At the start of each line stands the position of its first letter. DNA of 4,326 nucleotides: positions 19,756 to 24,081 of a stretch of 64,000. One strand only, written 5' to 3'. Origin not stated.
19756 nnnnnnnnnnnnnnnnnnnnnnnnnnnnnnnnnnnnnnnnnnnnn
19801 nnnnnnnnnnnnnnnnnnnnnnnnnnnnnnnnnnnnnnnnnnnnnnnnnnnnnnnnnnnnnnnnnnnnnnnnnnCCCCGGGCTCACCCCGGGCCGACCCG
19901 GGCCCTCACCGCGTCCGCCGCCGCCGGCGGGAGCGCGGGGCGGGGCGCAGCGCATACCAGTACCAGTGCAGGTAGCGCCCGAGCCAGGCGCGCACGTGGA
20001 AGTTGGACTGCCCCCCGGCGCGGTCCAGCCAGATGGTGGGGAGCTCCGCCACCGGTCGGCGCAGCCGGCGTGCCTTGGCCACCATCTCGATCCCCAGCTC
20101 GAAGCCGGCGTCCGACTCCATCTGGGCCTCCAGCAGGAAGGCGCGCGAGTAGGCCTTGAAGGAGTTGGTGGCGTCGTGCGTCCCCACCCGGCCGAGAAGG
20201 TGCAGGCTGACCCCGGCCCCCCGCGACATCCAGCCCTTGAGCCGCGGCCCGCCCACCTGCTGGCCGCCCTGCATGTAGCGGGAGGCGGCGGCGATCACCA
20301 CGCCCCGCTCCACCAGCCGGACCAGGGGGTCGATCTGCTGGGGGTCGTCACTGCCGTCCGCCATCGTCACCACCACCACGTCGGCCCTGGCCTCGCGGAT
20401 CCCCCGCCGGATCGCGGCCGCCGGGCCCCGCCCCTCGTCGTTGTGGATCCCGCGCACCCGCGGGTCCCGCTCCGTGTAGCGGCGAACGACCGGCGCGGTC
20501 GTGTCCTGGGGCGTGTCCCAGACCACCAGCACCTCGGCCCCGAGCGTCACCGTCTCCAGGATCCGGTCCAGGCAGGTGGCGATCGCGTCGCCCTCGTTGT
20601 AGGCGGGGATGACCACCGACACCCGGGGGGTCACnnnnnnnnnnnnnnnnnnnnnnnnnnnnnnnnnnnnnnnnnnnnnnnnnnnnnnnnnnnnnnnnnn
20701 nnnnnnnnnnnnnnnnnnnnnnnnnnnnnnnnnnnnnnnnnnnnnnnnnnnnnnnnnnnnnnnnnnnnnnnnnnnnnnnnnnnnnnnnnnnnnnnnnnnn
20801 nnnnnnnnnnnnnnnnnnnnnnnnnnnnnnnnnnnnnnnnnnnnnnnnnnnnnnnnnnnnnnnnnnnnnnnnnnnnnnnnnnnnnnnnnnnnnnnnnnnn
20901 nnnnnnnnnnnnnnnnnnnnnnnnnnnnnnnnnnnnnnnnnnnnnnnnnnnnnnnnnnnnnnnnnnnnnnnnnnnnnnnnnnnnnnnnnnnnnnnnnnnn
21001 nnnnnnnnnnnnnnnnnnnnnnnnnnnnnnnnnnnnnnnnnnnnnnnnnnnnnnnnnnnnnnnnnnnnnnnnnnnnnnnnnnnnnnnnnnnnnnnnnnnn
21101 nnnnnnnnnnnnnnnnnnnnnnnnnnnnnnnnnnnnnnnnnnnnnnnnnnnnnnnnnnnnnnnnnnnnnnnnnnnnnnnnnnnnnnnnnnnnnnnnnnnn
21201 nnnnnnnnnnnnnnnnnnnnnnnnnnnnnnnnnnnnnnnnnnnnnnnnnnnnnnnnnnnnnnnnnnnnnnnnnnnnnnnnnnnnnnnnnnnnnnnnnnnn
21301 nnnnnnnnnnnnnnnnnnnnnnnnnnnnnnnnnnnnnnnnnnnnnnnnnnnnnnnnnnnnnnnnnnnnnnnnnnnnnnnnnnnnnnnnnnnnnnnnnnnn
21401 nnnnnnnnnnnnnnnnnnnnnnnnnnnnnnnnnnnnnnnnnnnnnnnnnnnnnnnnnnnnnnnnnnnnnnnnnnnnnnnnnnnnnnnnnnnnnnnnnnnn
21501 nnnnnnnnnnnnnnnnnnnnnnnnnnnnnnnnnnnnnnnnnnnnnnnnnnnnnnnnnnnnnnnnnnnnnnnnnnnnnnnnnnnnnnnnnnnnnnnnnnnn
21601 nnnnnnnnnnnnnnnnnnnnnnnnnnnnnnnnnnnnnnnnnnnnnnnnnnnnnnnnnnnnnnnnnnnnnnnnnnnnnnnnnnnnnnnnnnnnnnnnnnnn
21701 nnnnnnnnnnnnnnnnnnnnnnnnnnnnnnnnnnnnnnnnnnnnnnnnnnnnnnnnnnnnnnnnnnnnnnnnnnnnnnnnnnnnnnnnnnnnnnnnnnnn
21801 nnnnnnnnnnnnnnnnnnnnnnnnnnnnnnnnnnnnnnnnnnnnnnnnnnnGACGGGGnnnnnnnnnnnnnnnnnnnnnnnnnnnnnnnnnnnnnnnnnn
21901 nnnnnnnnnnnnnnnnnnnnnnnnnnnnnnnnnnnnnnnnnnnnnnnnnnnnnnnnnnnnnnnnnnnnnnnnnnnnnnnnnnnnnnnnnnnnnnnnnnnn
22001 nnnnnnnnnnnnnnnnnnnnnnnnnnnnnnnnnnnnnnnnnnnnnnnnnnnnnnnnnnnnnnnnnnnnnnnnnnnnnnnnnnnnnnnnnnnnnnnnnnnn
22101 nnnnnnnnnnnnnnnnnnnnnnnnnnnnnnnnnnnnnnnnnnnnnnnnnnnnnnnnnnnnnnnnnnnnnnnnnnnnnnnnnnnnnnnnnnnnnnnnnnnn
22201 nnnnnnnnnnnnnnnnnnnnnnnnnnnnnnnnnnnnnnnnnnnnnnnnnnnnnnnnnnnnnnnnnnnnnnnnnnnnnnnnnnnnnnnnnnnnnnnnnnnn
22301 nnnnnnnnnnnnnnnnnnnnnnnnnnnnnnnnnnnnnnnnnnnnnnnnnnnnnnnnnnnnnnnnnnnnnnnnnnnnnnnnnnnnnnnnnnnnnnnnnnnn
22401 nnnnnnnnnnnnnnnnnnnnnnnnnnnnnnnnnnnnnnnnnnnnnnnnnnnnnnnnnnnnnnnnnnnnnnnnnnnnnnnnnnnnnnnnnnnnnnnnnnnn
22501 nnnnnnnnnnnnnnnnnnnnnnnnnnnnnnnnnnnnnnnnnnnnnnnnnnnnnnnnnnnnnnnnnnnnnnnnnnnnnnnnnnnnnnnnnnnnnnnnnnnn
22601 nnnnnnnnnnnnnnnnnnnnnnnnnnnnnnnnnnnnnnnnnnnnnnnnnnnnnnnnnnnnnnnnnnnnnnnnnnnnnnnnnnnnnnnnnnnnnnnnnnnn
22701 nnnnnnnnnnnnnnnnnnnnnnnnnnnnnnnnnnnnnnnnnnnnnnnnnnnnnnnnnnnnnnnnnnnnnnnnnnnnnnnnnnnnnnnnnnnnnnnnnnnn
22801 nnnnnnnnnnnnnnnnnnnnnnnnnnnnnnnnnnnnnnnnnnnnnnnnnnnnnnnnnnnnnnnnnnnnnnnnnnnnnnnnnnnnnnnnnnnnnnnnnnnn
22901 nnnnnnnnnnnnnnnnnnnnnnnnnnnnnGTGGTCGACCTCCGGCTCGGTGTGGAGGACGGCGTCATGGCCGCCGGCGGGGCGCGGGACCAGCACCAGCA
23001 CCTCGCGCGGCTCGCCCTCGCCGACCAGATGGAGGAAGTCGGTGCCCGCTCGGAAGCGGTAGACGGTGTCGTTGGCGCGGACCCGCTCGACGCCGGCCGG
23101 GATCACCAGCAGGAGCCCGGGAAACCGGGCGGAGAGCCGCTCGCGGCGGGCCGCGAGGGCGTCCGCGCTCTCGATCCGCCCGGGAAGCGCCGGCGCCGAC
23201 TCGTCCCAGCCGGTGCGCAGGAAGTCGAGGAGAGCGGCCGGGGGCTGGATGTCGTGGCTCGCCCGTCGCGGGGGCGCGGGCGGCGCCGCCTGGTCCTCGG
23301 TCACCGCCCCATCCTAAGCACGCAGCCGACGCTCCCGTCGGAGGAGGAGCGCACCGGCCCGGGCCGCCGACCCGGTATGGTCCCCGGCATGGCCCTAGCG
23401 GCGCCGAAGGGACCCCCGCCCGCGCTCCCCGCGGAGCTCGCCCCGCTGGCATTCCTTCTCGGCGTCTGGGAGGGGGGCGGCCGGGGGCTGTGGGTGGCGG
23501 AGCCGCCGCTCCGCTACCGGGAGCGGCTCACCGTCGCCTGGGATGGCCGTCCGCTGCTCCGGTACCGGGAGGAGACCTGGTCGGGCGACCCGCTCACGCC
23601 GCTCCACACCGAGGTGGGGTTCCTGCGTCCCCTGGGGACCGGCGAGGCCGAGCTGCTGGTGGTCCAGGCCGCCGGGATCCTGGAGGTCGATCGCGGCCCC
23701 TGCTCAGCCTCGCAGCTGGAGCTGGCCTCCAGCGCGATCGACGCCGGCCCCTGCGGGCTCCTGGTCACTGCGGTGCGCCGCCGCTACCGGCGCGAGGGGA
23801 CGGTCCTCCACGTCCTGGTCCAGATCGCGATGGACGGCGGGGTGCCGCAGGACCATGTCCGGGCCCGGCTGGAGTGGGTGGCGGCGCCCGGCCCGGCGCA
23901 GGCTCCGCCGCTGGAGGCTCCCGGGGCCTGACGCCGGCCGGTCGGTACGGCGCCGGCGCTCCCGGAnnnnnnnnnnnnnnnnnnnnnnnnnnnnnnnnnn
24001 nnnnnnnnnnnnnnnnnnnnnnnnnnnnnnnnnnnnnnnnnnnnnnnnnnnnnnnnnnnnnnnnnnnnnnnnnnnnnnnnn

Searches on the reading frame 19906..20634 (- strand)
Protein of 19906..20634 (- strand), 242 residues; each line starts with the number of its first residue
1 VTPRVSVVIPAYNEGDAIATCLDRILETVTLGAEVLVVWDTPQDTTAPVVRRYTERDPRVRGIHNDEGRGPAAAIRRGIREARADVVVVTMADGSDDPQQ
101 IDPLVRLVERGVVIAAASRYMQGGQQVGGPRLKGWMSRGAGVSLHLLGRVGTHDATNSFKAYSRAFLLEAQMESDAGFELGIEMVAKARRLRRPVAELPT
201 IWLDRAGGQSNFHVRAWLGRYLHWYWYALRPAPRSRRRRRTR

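Call 38: search_protein_families(library=pfam, proteins=[window:19906-20634:-], max_evalue=0.001)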
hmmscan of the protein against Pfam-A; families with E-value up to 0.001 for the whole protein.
window:19906-20634:- (242 aa): 3 families
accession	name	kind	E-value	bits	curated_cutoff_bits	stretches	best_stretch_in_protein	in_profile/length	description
PF00535.33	Glycos_transf_2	-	6.8e-27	94.9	23.3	1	6-167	1-164/168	Glycosyl transferase family 2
PF13641.12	Glyco_tranf_2_3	-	1.1e-08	35.8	27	1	3-121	1-125/230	Glycosyltransferase like family 2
PF12804.13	NTP_transf_3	-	4.4e-05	24.2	27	1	20-118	25-122/160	MobA-like NTP transferase domain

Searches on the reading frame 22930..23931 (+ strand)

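Call 38: search_protein_families(library=pfam, proteins=[window:22930-23931:+], max_evalue=0.001)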
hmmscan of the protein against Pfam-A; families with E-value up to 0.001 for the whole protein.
window:22930-23931:+ (333 aa): 1 family
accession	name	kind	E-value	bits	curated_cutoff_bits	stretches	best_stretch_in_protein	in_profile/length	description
PF08768.17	THAP4_heme-bd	-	1.3e-27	97.2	25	1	169-315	1-150/151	THAP4-like, heme-binding beta-barrel domain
